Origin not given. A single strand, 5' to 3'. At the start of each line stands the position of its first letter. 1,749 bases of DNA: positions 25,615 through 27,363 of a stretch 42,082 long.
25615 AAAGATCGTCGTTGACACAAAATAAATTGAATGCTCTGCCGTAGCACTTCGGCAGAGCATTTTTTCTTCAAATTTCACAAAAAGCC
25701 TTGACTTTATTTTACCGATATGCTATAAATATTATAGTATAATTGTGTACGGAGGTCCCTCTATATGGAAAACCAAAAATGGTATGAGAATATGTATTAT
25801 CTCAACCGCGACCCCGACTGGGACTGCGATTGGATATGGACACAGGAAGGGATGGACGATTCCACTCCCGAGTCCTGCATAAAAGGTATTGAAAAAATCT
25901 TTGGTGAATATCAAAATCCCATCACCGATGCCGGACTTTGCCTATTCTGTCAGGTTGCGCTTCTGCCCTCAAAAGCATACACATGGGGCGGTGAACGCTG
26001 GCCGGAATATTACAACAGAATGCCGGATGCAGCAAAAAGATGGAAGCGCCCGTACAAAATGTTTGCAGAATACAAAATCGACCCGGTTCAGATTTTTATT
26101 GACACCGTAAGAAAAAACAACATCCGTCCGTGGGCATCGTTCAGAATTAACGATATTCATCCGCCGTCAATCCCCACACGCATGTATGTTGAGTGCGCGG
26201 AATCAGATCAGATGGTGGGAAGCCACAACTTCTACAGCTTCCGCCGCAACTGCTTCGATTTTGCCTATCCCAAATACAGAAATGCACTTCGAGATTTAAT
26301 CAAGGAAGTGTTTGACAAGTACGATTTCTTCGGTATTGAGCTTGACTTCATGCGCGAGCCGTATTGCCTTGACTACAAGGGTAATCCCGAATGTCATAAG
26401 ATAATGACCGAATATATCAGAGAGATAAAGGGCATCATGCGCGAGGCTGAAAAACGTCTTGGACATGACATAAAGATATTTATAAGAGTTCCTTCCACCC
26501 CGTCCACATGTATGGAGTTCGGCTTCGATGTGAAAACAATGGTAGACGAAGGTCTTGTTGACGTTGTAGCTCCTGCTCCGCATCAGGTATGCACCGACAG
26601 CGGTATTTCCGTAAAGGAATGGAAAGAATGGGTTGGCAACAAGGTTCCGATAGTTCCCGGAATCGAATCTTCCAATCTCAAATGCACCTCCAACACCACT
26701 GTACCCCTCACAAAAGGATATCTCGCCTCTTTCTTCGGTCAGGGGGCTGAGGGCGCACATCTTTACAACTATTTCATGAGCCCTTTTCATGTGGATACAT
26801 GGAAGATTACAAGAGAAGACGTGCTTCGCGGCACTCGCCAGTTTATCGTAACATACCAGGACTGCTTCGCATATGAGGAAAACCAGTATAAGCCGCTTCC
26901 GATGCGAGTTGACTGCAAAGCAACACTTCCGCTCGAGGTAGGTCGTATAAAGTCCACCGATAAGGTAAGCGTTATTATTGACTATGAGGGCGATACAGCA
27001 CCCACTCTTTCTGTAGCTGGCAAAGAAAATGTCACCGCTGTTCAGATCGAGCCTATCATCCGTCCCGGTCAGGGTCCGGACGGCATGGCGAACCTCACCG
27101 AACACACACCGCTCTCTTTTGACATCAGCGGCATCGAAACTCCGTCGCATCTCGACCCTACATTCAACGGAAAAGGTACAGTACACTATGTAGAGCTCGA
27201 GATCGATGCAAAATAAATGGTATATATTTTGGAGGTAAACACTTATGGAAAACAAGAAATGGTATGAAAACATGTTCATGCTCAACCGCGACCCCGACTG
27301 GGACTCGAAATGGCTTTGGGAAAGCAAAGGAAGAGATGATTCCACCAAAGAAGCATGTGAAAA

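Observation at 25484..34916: Seven-member tandem array (4 intact, 2 disrupted, 1 relic) of an unassigned ~480-aa cytoplasmic protein family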

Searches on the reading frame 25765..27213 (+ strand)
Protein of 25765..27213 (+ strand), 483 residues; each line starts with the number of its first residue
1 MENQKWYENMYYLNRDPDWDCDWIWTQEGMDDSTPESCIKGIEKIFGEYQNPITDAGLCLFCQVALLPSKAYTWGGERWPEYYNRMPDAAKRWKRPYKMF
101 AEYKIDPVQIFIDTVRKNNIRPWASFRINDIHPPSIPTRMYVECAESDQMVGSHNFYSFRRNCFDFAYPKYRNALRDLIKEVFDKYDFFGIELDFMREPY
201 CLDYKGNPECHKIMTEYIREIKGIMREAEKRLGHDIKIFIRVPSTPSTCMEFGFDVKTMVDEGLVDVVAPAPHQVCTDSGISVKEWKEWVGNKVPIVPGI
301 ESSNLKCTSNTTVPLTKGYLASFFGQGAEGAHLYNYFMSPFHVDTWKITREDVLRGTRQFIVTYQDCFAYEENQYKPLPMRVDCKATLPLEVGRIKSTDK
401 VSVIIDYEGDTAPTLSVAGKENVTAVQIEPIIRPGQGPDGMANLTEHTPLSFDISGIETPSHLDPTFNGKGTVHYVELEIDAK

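Call 6: search_protein_families(library=pfam, proteins=[window:25765-27213:+], max_evalue=1)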
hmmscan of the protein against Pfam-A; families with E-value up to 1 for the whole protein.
window:25765-27213:+ (483 aa): 0 families

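Call 7: search_protein_families(library=ncbifam, proteins=[window:25765-27213:+], max_evalue=1)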
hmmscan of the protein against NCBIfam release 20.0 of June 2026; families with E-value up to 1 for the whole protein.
window:25765-27213:+ (483 aa): 1 family
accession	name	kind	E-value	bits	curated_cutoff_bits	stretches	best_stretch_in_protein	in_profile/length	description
NF010651.0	PRK14050.1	equivalog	0.15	10.2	884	1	297-358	107-168/730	TonB-dependent siderophore receptor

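Call 8: search_solved_structures(query=window:25765-27213:+, max_evalue=10)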
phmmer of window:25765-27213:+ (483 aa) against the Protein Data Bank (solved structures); distinct sequences matched with E-value up to 10: 8.
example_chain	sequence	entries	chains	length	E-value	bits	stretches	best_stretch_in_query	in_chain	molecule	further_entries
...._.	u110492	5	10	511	2.5e-26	95.8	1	90-380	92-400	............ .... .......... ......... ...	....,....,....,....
5m0y_A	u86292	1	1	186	0.33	12.9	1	106-138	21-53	Cellulosome anchoring protein cohesin region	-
2bm3_A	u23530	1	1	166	0.84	11.6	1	106-139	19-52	SCAFFOLDING DOCKERIN BINDING PROTEIN A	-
3kcp_B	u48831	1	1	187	0.85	11.5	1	105-138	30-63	Cellulosome anchoring protein, cohesin region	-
9ngw_A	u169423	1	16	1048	0.85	11.5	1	215-284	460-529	IcmE (DotG)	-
7muc_AG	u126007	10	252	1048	0.86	11.5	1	215-284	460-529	IcmE protein | IcmE (DotG)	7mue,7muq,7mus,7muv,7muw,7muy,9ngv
2b59_A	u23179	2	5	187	0.88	11.5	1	105-138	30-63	COG1196: Chromosome segregation ATPases | Scaffolding dockerin binding protein A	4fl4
2ed6_A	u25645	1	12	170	1.3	10.9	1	404-457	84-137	25kDa structural protein VP25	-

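Call 9: search_solved_structures(query=window:25765-27213:+, max_evalue=0.001, show_alignments=1)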
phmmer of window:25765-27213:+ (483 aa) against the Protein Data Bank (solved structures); distinct sequences matched with E-value up to 0.001: 1.
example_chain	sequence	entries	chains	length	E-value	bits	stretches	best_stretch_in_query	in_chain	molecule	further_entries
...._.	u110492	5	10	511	2.5e-26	95.8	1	90-380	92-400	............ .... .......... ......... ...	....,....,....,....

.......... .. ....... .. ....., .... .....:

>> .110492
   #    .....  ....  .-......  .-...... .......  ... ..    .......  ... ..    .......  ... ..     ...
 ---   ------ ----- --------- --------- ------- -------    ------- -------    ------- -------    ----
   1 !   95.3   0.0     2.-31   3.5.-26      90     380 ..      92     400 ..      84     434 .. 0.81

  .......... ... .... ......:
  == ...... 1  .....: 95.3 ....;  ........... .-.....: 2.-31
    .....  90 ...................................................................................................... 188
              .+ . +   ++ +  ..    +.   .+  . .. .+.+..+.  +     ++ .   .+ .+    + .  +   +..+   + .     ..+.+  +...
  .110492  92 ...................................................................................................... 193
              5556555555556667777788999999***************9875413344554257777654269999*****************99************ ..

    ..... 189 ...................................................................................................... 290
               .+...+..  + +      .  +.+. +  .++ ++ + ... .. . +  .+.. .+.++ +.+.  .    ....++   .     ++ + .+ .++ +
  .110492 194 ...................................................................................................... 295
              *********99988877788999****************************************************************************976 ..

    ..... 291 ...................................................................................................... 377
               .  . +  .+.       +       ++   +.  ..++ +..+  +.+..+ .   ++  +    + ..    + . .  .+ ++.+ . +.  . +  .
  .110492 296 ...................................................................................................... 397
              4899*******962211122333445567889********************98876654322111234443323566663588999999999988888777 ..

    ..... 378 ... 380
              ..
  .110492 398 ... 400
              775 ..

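Call 19: find_homologous_proteins(query=window:25765-27213:+, max_evalue=0.001)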
Query window:25765-27213:+ (483 aa): 48 proteins with E <= 0.001 among 3496 candidates.
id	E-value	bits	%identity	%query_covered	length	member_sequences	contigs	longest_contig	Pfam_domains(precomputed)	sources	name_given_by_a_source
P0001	0.0e+0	1141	100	98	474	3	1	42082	-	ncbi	-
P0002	1.5e-201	689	62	100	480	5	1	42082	-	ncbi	-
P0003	6.0e-191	654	58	100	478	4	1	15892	-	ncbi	-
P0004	1.2e-143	498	48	100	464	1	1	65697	-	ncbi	-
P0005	7.4e-139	482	49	100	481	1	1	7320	-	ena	-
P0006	6.9e-138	479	48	100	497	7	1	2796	-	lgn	-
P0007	4.8e-137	476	47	100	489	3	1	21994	-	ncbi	-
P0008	2.8e-133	464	44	99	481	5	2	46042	-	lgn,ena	-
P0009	3.7e-131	457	45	99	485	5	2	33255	-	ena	-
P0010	3.9e-131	456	44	100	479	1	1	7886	-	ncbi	-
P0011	1.2e-127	445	45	99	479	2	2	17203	-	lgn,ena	-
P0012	2.2e-127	444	44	100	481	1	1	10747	-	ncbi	-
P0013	1.5e-125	438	44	100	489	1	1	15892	-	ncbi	-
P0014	2.6e-123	431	42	100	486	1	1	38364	-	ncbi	-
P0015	4.3e-123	430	42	100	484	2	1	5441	-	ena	-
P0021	1.0e-115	406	41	100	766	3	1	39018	PF02522.20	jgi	-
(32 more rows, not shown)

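Call 23: search_solved_structures(query=A2, max_evalue=0.01, show_alignments=1)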
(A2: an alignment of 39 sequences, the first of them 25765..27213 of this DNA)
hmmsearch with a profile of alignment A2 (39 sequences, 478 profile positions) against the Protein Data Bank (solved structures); distinct sequences matched with E-value up to 0.01: 1.
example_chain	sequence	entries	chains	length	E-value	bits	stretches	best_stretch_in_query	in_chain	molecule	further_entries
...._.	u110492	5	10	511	2.9e-54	187.9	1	27-379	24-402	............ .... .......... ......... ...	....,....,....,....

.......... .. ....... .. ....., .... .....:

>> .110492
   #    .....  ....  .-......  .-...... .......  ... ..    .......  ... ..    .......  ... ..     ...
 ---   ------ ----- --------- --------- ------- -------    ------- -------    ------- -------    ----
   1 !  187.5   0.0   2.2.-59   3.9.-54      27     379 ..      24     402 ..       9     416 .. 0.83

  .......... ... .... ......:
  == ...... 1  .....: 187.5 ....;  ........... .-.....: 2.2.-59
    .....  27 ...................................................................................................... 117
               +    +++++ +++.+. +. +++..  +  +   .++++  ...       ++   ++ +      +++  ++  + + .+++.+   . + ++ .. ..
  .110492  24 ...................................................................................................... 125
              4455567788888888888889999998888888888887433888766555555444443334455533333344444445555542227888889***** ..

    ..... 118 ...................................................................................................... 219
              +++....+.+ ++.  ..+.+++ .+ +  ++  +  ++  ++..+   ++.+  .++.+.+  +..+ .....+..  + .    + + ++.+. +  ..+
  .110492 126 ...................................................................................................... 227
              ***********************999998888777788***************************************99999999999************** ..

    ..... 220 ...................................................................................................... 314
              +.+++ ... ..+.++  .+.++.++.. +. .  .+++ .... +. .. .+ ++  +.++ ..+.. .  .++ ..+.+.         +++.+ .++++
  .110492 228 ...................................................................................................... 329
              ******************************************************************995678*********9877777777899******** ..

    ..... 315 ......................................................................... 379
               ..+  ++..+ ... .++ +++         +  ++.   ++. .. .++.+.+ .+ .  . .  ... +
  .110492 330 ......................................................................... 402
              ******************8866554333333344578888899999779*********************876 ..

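Call 24: find_related_loci(query=A2, collection=genome_contigs, flank=10000)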
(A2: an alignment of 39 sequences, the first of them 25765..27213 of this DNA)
Query A2 (483 aa) in genome_contigs; peptide patterns used: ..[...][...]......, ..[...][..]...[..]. (x = any residue, [..] = any of these).
599 stretches matched a pattern (row limit reached: there are more); 503 encode a relative of the query (tblastn E <= 1e-3); the best 80 are kept; 80 distinct loci.
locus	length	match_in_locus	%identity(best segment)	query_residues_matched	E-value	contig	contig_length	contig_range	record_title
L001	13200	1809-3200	48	1-482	9e-148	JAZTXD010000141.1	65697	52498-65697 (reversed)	MAG: Candidatus Flemingiibacterium sp. isolate T1900045331_YK20190020.MAGScoT_cleanbin_000017 SGB_6526_k141_1239769, who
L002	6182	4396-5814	43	1-476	2e-128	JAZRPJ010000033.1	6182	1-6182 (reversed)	MAG: Candidatus Flemingiibacterium sp. isolate T1900045380_YK20190070.MAGScoT_cleanbin_000017 SGB_6884_k141_1714048, who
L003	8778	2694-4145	39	1-482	9e-115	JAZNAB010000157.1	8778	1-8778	MAG: Candidatus Flemingiibacterium sp. isolate T1900044748_TS20190414.MAGScoT_cleanbin_000056 SGB_2147_k141_1211500, who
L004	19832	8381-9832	40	1-483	2e-114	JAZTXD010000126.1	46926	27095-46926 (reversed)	MAG: Candidatus Flemingiibacterium sp. isolate T1900045331_YK20190020.MAGScoT_cleanbin_000017 SGB_6526_k141_649418, whol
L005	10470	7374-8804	39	1-481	4e-114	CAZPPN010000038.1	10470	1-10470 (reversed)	MAG TPA_asm: uncultured Ruminococcus sp. isolate SRP315200_co1_865 genome assembly, contig: NODE_14210_length_10470_cov_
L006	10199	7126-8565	40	1-483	7e-119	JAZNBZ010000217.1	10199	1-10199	MAG: Candidatus Flemingiibacterium sp. isolate T1900044738_TS20190204.MAGScoT_cleanbin_000026 SGB_2036_k141_1419041, who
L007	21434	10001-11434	42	3-482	1e-112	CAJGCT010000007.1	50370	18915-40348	MAG: uncultured Clostridia bacterium isolate MAG28 genome assembly, contig: k141_2327797_length_50370_cov_10.0000, whole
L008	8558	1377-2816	38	1-483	1e-111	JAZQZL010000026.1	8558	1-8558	MAG: Candidatus Flemingiibacterium sp. isolate T1900045155_TC20190149.MAGScoT_cleanbin_000011 SGB_4976_k141_2011128, who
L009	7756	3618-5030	39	1-472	1e-102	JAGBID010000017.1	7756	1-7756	MAG: Clostridia bacterium isolate RGIG9140 Water_deer_Rectum.Co__c93938, whole genome shotgun sequence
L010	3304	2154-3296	44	4-383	3e-97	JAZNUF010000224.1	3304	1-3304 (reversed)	MAG: Candidatus Flemingiibacterium sp. isolate T1900044798_TS20190264.MAGScoT_cleanbin_000047 SGB_2697_k141_1136120, who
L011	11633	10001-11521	35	1-481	2e-92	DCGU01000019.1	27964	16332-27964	MAG TPA_asm: Clostridiales bacterium UBA1770 UBA1770_contig_77227, whole genome shotgun sequence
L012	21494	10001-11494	35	4-482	3e-90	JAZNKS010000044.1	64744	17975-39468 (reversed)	MAG: Candidatus Flemingiibacterium sp. isolate T1900044674_TS20190140.MAGScoT_cleanbin_000004 SGB_1620_k141_1203777, who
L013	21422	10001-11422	33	4-480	9e-86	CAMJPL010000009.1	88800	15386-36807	MAG: uncultured Clostridia bacterium isolate SRR12081301_bin.2_metaWRAP_v1.3_MAG genome assembly, contig: ERZ12289766.27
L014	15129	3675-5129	35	16-481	3e-79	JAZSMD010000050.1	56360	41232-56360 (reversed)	MAG: Eubacteriales bacterium isolate T1900044555_TS20190021.MAGScoT_cleanbin_000068 SGB_294_k141_1133573, whole genome s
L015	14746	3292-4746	34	15-480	3e-79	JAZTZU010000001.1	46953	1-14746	MAG: Eubacteriales bacterium isolate T1900045323_YK20190012.MAGScoT_cleanbin_000021 SGB_6394_k141_128861, whole genome s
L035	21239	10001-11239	27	35-435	6e-44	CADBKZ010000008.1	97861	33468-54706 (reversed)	MAG: uncultured Ruminococcus sp. isolate RUG14066 genome assembly, contig: RUG14066_asm_8, whole genome shotgun sequence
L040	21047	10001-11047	31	89-417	3e-42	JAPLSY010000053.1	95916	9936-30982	MAG: Kiritimatiellaeota bacterium isolate LacPavin_0419_WC90_MAG_56_158 LacPavin_0419_WC90_scaffold_132676, whole genome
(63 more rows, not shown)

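Call 31: search_protein_representatives(alignment_id=A2)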
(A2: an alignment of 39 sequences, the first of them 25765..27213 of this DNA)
Query: 39 sequences, 478 profile positions. Proteins with E-value up to 0.001 (for the whole library): 3358; up to 1e-10: 2495; up to 1e-30: 717. The best 150 are listed.
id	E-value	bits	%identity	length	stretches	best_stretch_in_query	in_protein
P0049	5.6e-215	731.1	-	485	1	2-477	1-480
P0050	1.7e-187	640.5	-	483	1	1-478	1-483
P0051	9.8e-179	611.6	-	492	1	1-476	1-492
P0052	1.2e-178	611.3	-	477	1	1-478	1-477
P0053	2.1e-176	603.9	-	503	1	1-475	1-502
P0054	3.3e-176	603.3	-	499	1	4-478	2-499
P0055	1.2e-172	591.5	-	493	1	1-478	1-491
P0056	1.6e-170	584.5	-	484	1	1-477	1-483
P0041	5.7e-169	579.4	-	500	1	1-477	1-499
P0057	9.4e-158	542.4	-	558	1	3-475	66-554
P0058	2.8e-149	514.5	-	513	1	1-476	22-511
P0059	2.0e-140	485.3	-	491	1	5-476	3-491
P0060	3.0e-136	471.5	-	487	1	12-476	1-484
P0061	2.0e-122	425.9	-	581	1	4-475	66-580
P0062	4.1e-117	408.4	-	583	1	4-477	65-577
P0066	3.2e-111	389.0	-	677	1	8-467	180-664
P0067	8.6e-111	387.6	-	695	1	25-475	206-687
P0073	1.5e-108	380.2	-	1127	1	20-405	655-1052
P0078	5.9e-104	365.0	-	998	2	11-414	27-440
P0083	6.2e-100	351.7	-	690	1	31-416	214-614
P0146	5.2e-75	269.6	-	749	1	9-476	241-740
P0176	3.6e-69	250.3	-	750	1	9-334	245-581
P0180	1.7e-68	248.1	-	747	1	12-409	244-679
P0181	1.1e-67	245.5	-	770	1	3-409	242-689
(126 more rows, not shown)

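Call 32: predict_structure(alignment_id=A2)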
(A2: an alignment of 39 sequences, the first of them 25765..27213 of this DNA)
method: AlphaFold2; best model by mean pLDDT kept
length: 483 residues; sequences in the alignment: 39
mean_pLDDT: 92.5   pTM: 0.91
mean pLDDT of the five models: 92.5, 92.5, 92.5, 92.4, 91.8
residues with pLDDT >= 90: 375; 70-90: 94; 50-70: 14; < 50: 0
segments of 3 or more residues with pLDDT < 50: none
pLDDT, mean of each block of 10 residues (from residue 1): 75 86 84 93 91 94 93 93 90 92 97 96 95 82 90 72 91 97 98 95 88 97 98 97 96 97 98 91 96 95 85 93 95 80 85 94 94 96 97 96 98 97 98 88 96 97 97 98 91
secondary structure, 60 per line:
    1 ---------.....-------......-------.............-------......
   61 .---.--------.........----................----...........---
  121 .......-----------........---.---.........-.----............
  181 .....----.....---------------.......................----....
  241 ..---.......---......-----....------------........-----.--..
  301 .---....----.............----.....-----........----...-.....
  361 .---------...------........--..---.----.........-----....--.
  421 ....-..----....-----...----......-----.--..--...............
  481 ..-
elements in order: E10-14 H22-27 H35-47 E55-61 H75-82 H87-102 H107-117 E121-127 H139-146 H154-162 H169-185 E190-194 H210-232 E237-242 H246-252 H256-261 E267-270 H283-290 E299-301 H313-325 E330-334 H340-347 E356-361 E380-387 E400-408 E414-417 E420-424 E432-435 E441-443 E448-453 E466-482

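Call 35: search_protein_families(library=pfam, proteins=[L003:44-919:+, L006:457-1290:+, L002:3548-4372:+, L010:386-1252:+, L010:1282-1857:+, L005:3473-4774:+, L005:2396-3367:+, L005:746-2377:+, L004:7031-8197:+, L004:5600-7012:+], max_evalue=0.001)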
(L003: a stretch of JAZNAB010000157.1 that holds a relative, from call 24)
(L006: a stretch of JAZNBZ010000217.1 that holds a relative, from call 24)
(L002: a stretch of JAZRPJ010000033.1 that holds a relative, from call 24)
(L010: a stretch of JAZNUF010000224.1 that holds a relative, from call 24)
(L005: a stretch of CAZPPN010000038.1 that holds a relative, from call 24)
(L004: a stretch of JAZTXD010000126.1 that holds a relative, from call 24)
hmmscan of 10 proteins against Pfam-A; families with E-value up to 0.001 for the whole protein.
L003:44-919:+ (292 aa): 1 family
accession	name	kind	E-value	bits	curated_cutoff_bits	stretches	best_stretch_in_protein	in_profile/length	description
PF03547.23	Mem_trans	-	7.5e-20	71.3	25.7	2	1-134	13-151/343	Membrane transport protein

L006:457-1290:+ (278 aa): 1 family
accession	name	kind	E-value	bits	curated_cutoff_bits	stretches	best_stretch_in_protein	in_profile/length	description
PF02522.19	Antibiotic_NAT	-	1.7e-35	123.1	25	1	31-253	1-231/232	Aminoglycoside 3-N-acetyltransferase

L002:3548-4372:+ (275 aa): 1 family
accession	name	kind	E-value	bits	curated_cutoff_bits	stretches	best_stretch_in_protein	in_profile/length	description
PF02522.19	Antibiotic_NAT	-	6.2e-45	154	25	1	29-251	2-231/232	Aminoglycoside 3-N-acetyltransferase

L010:386-1252:+ (289 aa): 2 families
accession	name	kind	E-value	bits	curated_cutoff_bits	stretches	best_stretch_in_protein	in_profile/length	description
PF12833.13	HTH_18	-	1.5e-20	73.7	33.6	1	206-281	1-76/80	Helix-turn-helix domain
PF00165.29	HTH_AraC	-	1e-19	70.6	26.6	2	194-234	2-42/42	Bacterial regulatory helix-turn-helix proteins, AraC family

L010:1282-1857:+ (192 aa): 1 family
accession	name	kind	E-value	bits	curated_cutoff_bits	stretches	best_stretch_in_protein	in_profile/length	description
PF01741.23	MscL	-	5.9e-33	114.3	27.4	1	19-142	1-97/123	Large-conductance mechanosensitive channel, MscL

L005:3473-4774:+ (434 aa): 2 families
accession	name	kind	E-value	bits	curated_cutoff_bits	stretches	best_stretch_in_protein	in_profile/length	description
PF11258.13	DUF3048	-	3e-40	138.2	25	1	127-273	3-148/148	Protein of unknown function (DUF3048) N-terminal domain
PF17479.7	DUF3048_C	-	2.8e-27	95.8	25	1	311-417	9-114/114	Protein of unknown function (DUF3048) C-terminal domain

L005:2396-3367:+ (324 aa): 1 family
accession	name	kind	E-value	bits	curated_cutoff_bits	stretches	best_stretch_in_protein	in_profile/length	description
PF04389.22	Peptidase_M28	-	1.9e-21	77.1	21.3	1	151-307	29-185/193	Peptidase family M28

L005:746-2377:+ (544 aa): 0 families

L004:7031-8197:+ (389 aa): 2 families
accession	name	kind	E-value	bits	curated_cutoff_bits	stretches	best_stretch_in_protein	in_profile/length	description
PF14286.12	DHHW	-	2e-32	113.4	25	1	184-340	221-383/385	DHHW protein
PF16822.11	ALGX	-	2.6e-08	34.3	26.5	1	107-252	2-165/268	SGNH hydrolase-like domain, acetyltransferase AlgX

L004:5600-7012:+ (471 aa): 1 family
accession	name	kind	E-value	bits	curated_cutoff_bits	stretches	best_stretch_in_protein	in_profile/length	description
PF03062.24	MBOAT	-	3.4e-28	99.3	27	1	148-347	80-299/337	MBOAT, membrane-bound O-acyltransferase family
